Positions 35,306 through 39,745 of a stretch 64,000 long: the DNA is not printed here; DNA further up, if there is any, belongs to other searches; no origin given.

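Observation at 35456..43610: Tandem pair of ~1350-aa Ser/Thr-kinase / STAND-type NTPase / helical-repeat / GAF-like proteins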

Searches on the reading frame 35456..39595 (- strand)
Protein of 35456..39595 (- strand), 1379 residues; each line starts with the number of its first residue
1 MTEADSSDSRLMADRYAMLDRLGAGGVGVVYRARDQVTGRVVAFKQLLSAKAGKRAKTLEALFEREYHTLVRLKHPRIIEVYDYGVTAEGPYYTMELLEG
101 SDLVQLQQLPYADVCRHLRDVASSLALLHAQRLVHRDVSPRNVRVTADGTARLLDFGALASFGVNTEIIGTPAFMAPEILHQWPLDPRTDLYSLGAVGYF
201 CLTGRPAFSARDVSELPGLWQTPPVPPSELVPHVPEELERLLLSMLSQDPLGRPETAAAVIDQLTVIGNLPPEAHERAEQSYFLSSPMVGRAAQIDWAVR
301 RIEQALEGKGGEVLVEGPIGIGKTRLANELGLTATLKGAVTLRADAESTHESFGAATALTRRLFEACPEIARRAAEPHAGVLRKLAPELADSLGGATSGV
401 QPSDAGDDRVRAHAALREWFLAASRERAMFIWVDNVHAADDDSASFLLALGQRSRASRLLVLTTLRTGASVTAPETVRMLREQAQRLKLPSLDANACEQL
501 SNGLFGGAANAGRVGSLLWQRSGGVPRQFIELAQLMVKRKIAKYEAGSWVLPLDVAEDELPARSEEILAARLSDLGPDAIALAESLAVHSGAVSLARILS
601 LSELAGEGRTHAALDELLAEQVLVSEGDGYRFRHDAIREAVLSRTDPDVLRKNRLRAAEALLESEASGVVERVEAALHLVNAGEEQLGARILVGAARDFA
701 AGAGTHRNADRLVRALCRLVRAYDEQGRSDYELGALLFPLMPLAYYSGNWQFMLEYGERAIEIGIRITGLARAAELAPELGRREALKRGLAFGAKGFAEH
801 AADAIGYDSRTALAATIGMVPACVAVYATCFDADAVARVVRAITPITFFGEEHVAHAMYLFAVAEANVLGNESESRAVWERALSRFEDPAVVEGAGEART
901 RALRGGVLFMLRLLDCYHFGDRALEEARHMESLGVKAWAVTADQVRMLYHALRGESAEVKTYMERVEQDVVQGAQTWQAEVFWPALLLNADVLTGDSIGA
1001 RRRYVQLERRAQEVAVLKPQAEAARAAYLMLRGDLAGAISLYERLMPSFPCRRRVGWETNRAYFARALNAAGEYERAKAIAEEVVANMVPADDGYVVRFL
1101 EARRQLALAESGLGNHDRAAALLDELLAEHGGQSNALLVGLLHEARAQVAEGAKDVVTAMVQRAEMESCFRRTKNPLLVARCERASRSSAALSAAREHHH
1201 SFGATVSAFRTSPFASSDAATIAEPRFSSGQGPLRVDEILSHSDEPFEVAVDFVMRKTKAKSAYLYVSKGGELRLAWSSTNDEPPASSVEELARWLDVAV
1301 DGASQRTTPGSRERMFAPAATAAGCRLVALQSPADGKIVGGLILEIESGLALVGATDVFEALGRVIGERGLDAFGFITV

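Call 5: search_protein_families(library=pfam, proteins=[window:35456-39595:-], max_evalue=0.1)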
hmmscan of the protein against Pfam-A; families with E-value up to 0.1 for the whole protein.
window:35456-39595:- (1379 aa): 10 families
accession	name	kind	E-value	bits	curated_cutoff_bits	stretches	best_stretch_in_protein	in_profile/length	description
PF00069.31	Pkinase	-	7.7e-36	124.3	31.7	1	16-259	1-257/263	Protein kinase domain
PF07714.23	PK_Tyr_Ser-Thr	-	1.5e-19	70.8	23.1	1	19-257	4-252/258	Protein tyrosine and serine/threonine kinase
PF13191.12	AAA_16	-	2.6e-15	57.7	32.6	1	288-461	2-166/167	AAA ATPase domain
PF13428.12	TPR_14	-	1.7e-05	25.5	23.5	1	1101-1137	2-38/44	Tetratricopeptide repeat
PF13174.12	TPR_6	-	9.5e-05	23.2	26.3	0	1104-1130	4-30/33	Tetratricopeptide repeat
PF13401.12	AAA_22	-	0.00067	20.4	27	1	313-462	8-122/130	AAA domain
PF03109.22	ABC1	-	0.0036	16.9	22.9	1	92-162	144-217/244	ABC1 atypical kinase-like domain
PF17667.7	Pkinase_fungal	-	0.0042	16.3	24.1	1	118-193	292-378/387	Fungal protein kinase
PF01163.29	RIO1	-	0.0063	16.6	22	1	52-157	44-149/187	RIO domain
PF25201.1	nSTAND6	-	0.0093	16.4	27.7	0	311-389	19-93/148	Novel STAND NTPase 6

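Call 8: search_protein_families(library=ncbifam, proteins=[window:35456-39595:-], max_evalue=0.01)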
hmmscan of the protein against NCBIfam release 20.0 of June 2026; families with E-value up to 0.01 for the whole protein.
window:35456-39595:- (1379 aa): 14 families
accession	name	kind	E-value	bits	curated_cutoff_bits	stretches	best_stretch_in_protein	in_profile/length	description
NF033483.0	PknB_PASTA_kin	equivalog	5.3e-52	177.6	450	1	10-278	3-279/563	Stk1 family PASTA domain-containing Ser/Thr kinase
NF047741.1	antiphage_MADS6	equivalog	3.8e-42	144.6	460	2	117-269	304-462/612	methylation-associated defense system protein kinase MAD6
TIGR03903.1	TOMM_kin_cyc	equivalog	1.4e-39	135.7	705.75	2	38-265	2-245/1267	TOMM system kinase/cyclase fusion protein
NF052427.1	StpK7MSMEG_1200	equivalog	4.3e-31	108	900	1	15-259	8-260/601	serine/threonine protein kinase StpK7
NF038150.1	lanthi_synth_IV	equivalog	2.8e-24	85.5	650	1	7-268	182-457/851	class IV lanthionine synthetase LanL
NF009651.0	PRK13184.1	equivalog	1.9e-21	75.8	839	2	14-160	2-161/932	serine/threonine-protein kinase PknD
NF053615.1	SerThrKinAfsKStmc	equivalog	6e-15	54.9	1300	1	16-256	15-257/809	protein serine/threonine kinase AfsK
NF033442.0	BREX_PglW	equivalog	8.3e-15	53.6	990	1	40-267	235-486/1391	BREX system serine/threonine kinase PglW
NF038151.1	lanthi_synth_III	equivalog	1.3e-12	47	575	1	15-204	221-425/833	class III lanthionine synthetase LanKC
TIGR03724.2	arch_bud32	equivalog_domain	1.8e-06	27.6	125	1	86-163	63-134/193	KEOPS complex kinase/ATPase Bud32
NF043056.1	T4SS_LegK1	equivalog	8.1e-05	21.4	550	1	131-197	208-279/516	Dot/Icm T4SS effector kinase LegK1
NF058632.1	SerThrKinPrkT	equivalog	0.00016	20.8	280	1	13-158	20-164/322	serine/threonine protein kinase PrkT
NF007174.0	PRK09605.1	equivalog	0.00068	18.2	447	1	71-160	391-473/535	bifunctional N(6)-L-threonylcarbamoyladenine synthase/serine/threonine protein kinase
NF011463.0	PRK14879.1-4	equivalog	0.0052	16.2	188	0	93-163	95-163/237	Kae1-associated kinase Bud32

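Call 9: search_protein_families(library=padloc, proteins=[window:35456-39595:-], max_evalue=0.01)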
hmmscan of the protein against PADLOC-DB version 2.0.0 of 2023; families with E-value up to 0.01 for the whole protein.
window:35456-39595:- (1379 aa): 33 families (the best 25 are shown)
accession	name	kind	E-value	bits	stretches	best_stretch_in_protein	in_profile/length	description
PDLC04042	PD-T4-6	-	9.4e-62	207.3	1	9-273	4-278/292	-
PDLC04053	PD-T4-6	-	2.6e-54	182.8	1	13-267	8-271/311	-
PDLC04054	PD-T4-6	-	7.8e-50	168.2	1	9-280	6-287/347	-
PDLC04061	PD-T4-6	-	1.7e-49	167.7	1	9-267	11-283/510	-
PDLC04041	PD-T4-6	-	1.6e-48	164.1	1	13-385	27-379/443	-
PDLC04138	mad6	-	2.8e-48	163.3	1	5-272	42-318/659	mads_6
PDLC04043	PD-T4-6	-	1.7e-47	160.5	1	8-264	9-274/452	-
PDLC04039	PD-T4-6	-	5.5e-45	152.2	1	1-257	1-265/458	-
PDLC04060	PD-T4-6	-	6.5e-42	142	1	11-269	5-271/486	-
PDLC04047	PD-T4-6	-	6.5e-41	138.5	1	9-263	5-268/327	-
PDLC01088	C3a189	-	4.8e-40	135.9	1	22-391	5-366/840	kinase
PDLC04050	PD-T4-6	-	1.7e-36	124.2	1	15-282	64-341/480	-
PDLC04040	PD-T4-6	-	4.5e-34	116.1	1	22-269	2-269/547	-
PDLC04052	PD-T4-6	-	1.3e-33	115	1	8-276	3-286/496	-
PDLC03920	MkoA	-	1.4e-32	111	1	11-306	7-307/1112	-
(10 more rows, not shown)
